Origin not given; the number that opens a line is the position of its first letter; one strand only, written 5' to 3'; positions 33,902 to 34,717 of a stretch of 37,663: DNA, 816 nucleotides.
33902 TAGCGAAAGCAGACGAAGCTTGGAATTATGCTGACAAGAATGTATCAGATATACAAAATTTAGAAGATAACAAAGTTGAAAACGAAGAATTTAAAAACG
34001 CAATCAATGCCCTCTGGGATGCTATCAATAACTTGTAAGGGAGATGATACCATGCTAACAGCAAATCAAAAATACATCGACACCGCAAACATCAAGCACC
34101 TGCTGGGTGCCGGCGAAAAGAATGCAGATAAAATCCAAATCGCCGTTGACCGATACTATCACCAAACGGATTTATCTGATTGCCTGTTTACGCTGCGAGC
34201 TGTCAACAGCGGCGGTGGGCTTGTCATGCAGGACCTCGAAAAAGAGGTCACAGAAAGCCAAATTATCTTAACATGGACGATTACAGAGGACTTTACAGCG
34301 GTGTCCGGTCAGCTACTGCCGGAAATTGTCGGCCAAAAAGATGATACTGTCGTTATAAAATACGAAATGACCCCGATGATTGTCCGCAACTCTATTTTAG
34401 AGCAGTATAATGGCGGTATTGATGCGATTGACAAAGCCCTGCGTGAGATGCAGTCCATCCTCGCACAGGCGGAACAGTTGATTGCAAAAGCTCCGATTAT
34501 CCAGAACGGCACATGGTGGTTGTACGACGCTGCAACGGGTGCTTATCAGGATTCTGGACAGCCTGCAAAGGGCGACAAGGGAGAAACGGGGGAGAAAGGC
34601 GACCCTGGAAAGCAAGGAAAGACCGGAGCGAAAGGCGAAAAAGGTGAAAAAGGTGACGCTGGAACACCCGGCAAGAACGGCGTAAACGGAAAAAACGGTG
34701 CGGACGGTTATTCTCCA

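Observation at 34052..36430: Tail fibre combining collagen-like, adhesin-head-like and cysteine-containing leucine-rich repeats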

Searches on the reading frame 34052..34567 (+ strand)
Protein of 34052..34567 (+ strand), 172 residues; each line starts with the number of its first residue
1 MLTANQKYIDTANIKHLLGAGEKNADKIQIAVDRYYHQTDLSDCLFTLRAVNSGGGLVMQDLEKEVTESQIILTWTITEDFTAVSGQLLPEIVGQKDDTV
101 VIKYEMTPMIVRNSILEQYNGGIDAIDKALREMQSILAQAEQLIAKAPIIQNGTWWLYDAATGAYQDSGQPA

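Call 6: search_protein_families(library=pfam, proteins=[window:34052-34567:+], max_evalue=10)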
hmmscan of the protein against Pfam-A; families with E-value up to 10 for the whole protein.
seq(172 aa): 0 families

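Call 28: search_solved_structures(query=window:34052-34567:+, max_evalue=10, show_alignments=2)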
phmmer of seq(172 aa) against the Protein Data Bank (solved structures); distinct sequences matched with E-value up to 10: 5.
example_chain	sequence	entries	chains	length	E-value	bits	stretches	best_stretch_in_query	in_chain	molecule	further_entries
1mg5_A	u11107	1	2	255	0.78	12.6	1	99-162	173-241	alcohol dehydrogenase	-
9k9w_a9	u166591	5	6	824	0.97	12.3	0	3-37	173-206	Glr1262 protein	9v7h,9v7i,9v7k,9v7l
29cu_A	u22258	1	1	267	1.6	11.6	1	51-101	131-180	Cutinase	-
1o99_A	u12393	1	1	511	1.7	11.5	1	83-140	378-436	2,3-BISPHOSPHOGLYCERATE-INDEPENDENT PHOSPHOGLYCERATE MUTASE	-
1ejj_A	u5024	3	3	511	1.7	11.5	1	83-140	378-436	PHOSPHOGLYCERATE MUTASE | 2,3-BISPHOSPHOGLYCERATE-INDEPENDENT PHOSPHOGLYCERATE MUTASE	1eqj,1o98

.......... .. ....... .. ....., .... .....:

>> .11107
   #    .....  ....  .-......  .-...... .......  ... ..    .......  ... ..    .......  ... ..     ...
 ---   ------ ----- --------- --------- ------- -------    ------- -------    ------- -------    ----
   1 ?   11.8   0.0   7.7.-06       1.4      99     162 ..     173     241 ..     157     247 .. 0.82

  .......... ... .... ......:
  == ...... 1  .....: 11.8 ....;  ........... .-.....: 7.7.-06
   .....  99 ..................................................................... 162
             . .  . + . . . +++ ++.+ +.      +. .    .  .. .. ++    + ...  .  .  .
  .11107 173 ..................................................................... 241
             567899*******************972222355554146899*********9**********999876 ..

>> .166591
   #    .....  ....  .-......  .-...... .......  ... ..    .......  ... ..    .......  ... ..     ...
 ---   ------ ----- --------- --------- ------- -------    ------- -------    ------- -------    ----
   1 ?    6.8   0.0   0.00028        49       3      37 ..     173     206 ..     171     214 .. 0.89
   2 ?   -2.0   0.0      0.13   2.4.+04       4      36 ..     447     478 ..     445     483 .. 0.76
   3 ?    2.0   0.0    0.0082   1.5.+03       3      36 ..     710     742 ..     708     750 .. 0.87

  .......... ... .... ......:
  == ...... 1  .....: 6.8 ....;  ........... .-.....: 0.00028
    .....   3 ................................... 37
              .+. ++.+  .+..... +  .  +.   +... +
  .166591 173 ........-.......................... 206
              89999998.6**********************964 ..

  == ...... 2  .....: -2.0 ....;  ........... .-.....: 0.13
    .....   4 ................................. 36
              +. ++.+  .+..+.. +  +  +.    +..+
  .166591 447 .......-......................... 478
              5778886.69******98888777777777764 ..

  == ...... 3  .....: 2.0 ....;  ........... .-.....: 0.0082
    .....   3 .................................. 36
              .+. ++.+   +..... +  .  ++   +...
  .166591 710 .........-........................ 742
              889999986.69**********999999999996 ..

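Call 41: find_homologous_proteins(query=window:34052-34567:+)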
Query seq(172 aa) (172 aa): 36 proteins with E <= 0.001 among 73 candidates.
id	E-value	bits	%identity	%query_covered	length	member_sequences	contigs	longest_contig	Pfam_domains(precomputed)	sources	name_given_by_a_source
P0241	3.0e-106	370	99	100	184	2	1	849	-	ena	-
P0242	2.8e-101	354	95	100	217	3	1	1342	-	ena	-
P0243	4.7e-100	350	94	100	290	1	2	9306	-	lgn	-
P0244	7.8e-100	349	94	100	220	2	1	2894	PF01391.24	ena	-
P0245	1.2e-99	349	94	100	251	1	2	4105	-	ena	-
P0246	9.6e-98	342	92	100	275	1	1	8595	PF01391.24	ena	-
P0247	9.6e-97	339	90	100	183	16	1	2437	-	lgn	-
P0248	2.5e-96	338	90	100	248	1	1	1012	-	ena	-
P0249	3.3e-96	337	90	100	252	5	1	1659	-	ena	-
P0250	1.5e-95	335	91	100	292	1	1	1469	-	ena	-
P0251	7.3e-92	323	95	92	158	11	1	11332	-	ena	-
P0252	1.9e-84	299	90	90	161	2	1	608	-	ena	-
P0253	1.5e-72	260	71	100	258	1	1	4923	-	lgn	-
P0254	1.6e-70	254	95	73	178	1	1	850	-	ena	-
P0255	1.2e-62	228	65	100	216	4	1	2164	-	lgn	-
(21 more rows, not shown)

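Call 51: predict_structure(alignment_id=A4)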
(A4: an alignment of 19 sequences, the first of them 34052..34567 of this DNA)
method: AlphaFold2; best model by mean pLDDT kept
length: 172 residues; sequences in the alignment: 19
mean_pLDDT: 81.9   pTM: 0.59
mean pLDDT of the five models: 81.9, 79.9, 79.1, 78.6, 78.4
residues with pLDDT >= 90: 51; 70-90: 94; 50-70: 23; < 50: 4
segments of 3 or more residues with pLDDT < 50: 116-119
pLDDT, mean of each block of 10 residues (from residue 1): 85 75 72 92 94 78 95 88 77 93 89 54 65 81 81 87 87 85
secondary structure, 60 per line:
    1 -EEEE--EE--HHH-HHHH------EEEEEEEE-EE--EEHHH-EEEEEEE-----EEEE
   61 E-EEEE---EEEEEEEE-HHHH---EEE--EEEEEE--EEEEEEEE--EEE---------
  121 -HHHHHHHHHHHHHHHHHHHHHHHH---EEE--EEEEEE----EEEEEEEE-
elements in order: E2-5 H16-19 E26-33 E45-51 E57-61 E63-66 E70-77 H79-82 E86-88 E91-96 E99-106 E109-111 H122-145 E149-151 E154-159 E164-171

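Call 54: fold_search(model_id=the predicted structure, library=pdb)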
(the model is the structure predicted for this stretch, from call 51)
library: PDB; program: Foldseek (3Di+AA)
matches with E <= 10: 1767; with E <= 0.001: 4
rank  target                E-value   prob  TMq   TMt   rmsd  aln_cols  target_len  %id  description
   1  9m8o_P                5.7e-05  1.00  0.44  0.48  10.1       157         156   15  Cryo-EM structure of bacteriophage NF5 baseplate (released 2025-12-17)
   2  9m8o_Q                2.8e-04  1.00  0.43  0.46  17.9       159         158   14  Cryo-EM structure of bacteriophage NF5 baseplate (released 2025-12-17)
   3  6v8i_AK               3.3e-04  1.00  0.41  0.38  20.3       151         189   16  Composite atomic model of the Staphylococcus aureus phage 80alpha baseplate (released 2020-03-04)
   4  8zd5_B                7.9e-04  1.00  0.36  0.36  12.9       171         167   10  Crystal structure of E40K variant of Cu/Zn-superoxide dismutase from dog (Canis familiaris) in the holo form complexed (released 2024-11-27)
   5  8zd5_E                1.0e-03  1.00  0.35  0.37  13.0       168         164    9  Crystal structure of E40K variant of Cu/Zn-superoxide dismutase from dog (Canis familiaris) in the holo form complexed (released 2024-11-27)
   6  4v96_AH               2.2e-03  1.00  0.41  0.26  10.2       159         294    9  The structure of a 1.8 MDa viral genome injection device suggests alternative infection mechanisms (released 2014-07-09)
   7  8zd5_H                2.5e-03  1.00  0.36  0.37  12.8       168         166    9  Crystal structure of E40K variant of Cu/Zn-superoxide dismutase from dog (Canis familiaris) in the holo form complexed (released 2024-11-27)
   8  4v96_AA               2.6e-03  1.00  0.37  0.24  18.0       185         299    9  The structure of a 1.8 MDa viral genome injection device suggests alternative infection mechanisms (released 2014-07-09)
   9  4v96_AQ               3.0e-03  1.00  0.34  0.21  10.4       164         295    6  The structure of a 1.8 MDa viral genome injection device suggests alternative infection mechanisms (released 2014-07-09)
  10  4v96_AB               3.7e-03  1.00  0.37  0.24  10.4       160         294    6  The structure of a 1.8 MDa viral genome injection device suggests alternative infection mechanisms (released 2014-07-09)
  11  6v8i_AM               3.9e-03  1.00  0.39  0.52   5.3       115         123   10  Composite atomic model of the Staphylococcus aureus phage 80alpha baseplate (released 2020-03-04)
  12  4v96_AE               5.4e-03  0.94  0.28  0.18  13.1       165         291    7  The structure of a 1.8 MDa viral genome injection device suggests alternative infection mechanisms (released 2014-07-09)
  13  2ol3_A                5.4e-03  0.93  0.26  0.32   7.1       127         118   15  crystal structure of BM3.3 ScFV TCR in complex with PBM8-H-2KBM8 MHC class I molecule (released 2007-04-03)
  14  4np4_I                8.4e-03  0.98  0.30  0.25   7.0       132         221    7  Clostridium difficile toxin B CROP domain in complex with FAB domains of neutralizing antibody bezlotoxumab (released 2014-05-21)
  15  4v96_AK               8.9e-03  1.00  0.40  0.26  10.2       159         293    9  The structure of a 1.8 MDa viral genome injection device suggests alternative infection mechanisms (released 2014-07-09)
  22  6v8i_AL               1.4e-02  0.99  0.32  0.30  15.6       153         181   12  Composite atomic model of the Staphylococcus aureus phage 80alpha baseplate (released 2020-03-04)
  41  6v8i_AN               2.3e-02  1.00  0.43  0.58   5.0       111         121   11  Composite atomic model of the Staphylococcus aureus phage 80alpha baseplate (released 2020-03-04)
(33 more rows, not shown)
